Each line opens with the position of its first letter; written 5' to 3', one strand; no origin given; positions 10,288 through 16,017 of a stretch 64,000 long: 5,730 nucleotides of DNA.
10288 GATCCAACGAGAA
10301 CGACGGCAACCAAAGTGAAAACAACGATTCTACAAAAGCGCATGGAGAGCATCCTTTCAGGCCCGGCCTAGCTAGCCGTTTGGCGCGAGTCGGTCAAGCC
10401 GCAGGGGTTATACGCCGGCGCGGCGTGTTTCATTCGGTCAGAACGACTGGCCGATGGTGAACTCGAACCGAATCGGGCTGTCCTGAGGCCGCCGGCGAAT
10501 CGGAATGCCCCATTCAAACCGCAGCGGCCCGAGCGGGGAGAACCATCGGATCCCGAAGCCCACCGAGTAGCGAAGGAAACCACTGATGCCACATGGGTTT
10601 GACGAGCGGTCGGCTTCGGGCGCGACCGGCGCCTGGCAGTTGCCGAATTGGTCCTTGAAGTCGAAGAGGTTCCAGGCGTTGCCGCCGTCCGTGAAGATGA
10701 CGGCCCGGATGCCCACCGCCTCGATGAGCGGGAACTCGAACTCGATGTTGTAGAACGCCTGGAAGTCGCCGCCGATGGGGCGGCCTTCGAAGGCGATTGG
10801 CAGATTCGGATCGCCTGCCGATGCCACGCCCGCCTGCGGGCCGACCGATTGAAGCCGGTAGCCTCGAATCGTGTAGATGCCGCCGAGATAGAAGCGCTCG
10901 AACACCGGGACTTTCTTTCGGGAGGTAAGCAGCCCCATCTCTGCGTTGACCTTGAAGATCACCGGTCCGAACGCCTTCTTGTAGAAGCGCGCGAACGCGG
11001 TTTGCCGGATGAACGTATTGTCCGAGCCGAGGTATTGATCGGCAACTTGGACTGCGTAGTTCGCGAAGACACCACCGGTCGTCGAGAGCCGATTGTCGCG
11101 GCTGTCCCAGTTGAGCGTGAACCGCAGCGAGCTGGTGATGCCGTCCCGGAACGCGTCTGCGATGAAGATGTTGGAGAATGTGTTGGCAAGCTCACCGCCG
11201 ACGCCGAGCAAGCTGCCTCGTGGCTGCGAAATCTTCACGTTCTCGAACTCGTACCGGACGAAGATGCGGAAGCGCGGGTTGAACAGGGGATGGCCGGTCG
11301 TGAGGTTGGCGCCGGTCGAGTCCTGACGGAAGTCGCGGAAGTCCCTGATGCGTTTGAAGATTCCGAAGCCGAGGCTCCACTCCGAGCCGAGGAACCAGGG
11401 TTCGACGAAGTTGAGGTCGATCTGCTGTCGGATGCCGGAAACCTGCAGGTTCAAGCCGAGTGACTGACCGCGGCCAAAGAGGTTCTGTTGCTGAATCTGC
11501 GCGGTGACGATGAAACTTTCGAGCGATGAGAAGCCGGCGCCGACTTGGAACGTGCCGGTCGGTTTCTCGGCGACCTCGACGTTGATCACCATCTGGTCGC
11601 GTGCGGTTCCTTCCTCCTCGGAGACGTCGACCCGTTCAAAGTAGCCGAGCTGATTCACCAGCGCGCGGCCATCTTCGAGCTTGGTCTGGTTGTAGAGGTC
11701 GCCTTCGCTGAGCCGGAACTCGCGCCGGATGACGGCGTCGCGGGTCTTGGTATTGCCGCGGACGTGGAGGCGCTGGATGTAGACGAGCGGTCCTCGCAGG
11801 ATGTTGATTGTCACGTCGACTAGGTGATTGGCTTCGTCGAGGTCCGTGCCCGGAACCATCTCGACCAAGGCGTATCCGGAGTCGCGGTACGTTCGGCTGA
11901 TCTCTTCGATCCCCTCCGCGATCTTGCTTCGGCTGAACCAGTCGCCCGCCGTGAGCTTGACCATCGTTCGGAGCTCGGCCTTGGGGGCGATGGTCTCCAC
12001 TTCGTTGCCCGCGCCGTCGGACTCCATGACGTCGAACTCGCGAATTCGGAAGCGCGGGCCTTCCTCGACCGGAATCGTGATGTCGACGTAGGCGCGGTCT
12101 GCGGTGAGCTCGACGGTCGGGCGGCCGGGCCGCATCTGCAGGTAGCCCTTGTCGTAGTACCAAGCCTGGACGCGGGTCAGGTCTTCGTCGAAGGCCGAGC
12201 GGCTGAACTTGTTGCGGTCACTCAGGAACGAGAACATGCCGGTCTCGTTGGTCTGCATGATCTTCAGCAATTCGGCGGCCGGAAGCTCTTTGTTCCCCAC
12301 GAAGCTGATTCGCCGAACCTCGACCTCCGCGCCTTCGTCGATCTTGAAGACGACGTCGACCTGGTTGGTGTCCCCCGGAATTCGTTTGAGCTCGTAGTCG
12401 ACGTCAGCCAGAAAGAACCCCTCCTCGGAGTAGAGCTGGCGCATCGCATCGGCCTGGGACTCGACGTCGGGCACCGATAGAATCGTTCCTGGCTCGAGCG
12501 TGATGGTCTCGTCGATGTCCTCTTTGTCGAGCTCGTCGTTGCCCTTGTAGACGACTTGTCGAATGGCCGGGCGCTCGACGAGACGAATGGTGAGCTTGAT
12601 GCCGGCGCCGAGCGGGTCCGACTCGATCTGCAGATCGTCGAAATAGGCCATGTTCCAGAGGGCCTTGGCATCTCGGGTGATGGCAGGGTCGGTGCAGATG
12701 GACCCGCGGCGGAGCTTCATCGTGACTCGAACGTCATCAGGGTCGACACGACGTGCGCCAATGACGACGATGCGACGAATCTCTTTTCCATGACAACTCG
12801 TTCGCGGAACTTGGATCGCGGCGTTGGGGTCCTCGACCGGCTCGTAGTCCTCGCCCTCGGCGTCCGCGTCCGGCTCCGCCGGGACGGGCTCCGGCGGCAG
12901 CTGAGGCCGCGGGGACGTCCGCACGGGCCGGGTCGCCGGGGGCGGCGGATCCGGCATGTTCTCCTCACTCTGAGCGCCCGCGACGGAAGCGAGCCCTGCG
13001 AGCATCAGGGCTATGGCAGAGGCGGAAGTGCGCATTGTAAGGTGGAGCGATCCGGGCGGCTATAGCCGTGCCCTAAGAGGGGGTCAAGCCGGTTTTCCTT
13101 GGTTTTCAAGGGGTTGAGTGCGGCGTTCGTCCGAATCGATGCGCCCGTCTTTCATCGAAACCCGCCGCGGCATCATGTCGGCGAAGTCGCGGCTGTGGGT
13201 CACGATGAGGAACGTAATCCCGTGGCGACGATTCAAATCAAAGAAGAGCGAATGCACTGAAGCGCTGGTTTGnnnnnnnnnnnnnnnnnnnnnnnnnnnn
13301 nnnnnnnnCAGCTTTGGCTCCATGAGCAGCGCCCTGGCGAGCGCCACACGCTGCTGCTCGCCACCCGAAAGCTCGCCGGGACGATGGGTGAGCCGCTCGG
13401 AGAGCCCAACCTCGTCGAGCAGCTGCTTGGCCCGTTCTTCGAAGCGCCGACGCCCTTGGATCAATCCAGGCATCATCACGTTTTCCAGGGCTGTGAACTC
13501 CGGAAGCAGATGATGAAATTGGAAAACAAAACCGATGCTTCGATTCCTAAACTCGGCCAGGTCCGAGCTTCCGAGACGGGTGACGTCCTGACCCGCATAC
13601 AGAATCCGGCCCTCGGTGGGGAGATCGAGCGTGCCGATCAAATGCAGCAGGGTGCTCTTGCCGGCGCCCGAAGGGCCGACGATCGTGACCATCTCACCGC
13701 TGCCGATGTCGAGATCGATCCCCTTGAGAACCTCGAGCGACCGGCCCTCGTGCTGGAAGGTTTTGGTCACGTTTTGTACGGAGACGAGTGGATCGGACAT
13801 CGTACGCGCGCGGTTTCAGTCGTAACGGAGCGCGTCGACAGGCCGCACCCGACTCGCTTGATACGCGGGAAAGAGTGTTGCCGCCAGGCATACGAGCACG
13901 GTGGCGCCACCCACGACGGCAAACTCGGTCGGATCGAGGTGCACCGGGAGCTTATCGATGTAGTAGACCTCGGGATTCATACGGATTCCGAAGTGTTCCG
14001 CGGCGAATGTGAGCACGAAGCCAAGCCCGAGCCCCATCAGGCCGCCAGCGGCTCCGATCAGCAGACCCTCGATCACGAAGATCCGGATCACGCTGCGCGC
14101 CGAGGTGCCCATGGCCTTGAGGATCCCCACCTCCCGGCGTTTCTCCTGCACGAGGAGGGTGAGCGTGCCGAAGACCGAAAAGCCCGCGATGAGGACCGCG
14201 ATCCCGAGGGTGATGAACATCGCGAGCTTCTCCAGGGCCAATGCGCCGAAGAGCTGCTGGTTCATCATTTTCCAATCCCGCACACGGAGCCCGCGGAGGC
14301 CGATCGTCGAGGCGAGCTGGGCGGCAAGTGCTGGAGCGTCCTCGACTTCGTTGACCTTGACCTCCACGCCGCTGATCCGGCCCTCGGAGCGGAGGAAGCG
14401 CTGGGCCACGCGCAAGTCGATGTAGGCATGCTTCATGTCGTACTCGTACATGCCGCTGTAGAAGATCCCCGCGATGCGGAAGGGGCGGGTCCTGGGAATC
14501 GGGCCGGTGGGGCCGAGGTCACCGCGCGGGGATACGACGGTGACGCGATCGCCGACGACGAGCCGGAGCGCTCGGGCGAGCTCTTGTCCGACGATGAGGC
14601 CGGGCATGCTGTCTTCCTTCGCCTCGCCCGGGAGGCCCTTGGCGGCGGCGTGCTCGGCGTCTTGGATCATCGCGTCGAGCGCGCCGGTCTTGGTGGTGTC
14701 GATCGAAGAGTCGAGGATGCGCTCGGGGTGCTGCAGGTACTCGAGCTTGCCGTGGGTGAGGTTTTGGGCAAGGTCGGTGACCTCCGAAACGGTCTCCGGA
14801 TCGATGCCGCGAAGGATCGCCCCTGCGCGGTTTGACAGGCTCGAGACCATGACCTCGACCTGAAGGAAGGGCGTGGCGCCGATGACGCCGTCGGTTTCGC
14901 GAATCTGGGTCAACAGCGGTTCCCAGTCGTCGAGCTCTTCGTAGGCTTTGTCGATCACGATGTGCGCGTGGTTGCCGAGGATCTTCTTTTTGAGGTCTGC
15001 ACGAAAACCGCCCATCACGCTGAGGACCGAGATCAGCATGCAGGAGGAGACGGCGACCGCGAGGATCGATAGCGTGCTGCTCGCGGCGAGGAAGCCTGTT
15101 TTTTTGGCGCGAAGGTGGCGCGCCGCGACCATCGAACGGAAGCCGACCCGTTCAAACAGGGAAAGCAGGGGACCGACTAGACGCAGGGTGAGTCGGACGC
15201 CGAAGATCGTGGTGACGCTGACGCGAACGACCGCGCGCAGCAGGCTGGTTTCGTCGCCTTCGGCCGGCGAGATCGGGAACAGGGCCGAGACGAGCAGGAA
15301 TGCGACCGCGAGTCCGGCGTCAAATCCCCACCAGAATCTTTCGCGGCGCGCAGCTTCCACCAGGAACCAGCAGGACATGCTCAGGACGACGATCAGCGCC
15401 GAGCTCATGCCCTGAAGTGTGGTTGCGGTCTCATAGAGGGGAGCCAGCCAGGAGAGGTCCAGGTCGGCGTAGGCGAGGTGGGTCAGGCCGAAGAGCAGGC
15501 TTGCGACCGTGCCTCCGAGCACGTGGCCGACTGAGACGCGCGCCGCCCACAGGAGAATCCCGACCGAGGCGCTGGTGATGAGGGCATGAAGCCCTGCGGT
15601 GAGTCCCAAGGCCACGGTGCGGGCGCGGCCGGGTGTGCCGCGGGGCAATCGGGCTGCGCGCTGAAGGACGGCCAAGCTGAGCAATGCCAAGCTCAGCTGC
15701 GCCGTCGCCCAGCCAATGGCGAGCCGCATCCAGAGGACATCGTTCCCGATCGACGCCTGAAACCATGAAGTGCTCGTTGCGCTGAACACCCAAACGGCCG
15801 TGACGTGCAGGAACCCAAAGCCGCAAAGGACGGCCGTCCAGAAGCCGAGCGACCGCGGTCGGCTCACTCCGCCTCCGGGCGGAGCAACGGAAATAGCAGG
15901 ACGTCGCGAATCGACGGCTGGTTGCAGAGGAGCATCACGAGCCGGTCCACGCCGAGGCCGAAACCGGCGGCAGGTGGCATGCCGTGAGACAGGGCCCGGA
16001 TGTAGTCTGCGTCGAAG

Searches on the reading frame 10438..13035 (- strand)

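Call 44: search_protein_families(library=pfam, proteins=[window:10438-13035:-], max_evalue=0.00001)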
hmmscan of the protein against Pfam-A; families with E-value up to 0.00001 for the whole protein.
window:10438-13035:- (865 aa): 4 families
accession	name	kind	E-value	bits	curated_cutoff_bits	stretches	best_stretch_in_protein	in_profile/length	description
PF01103.29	Omp85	-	4.4e-60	204.3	24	1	518-865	1-325/325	Omp85 superfamily domain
PF07244.20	POTRA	-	4.9e-59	197.4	21.3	4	157-235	2-79/79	Surface antigen variable number repeat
PF08479.16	POTRA_2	-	5.7e-10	39.4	24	0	158-213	3-58/76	POTRA domain, ShlB-type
PF08478.15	POTRA_1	-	1.2e-06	29.1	23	0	240-278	3-40/69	POTRA domain, FtsQ-type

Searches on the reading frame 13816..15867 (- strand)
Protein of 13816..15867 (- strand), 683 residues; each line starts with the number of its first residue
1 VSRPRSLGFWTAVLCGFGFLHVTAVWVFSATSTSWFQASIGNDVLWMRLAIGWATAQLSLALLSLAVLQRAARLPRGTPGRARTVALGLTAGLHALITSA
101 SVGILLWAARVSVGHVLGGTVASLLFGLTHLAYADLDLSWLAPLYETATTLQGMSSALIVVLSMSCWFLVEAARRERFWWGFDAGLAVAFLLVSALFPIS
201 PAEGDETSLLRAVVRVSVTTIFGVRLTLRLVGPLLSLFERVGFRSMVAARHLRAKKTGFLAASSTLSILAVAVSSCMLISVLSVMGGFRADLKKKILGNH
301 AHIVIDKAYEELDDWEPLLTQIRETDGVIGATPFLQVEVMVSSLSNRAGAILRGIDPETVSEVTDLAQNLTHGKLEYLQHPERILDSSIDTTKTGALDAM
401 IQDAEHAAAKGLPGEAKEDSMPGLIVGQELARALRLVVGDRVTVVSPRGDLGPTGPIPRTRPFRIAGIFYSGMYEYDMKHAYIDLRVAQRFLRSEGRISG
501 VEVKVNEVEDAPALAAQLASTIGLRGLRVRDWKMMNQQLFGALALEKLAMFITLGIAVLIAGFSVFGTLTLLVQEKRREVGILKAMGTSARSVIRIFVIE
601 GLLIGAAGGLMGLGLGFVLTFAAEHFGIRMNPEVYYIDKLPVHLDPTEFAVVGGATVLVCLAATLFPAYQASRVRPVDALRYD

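Call 44: search_protein_families(library=pfam, proteins=[window:13816-15867:-], max_evalue=0.00001)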
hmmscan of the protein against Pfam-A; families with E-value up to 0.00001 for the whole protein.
window:13816-15867:- (683 aa): 2 families
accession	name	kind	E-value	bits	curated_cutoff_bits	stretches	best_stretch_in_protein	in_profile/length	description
PF02687.27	FtsX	-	4.2e-19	69.2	25.5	1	552-674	2-118/120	FtsX-like permease C-terminal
PF12704.14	MacB_PCD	-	9.4e-14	52.6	27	1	264-519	1-205/207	MacB-like periplasmic core domain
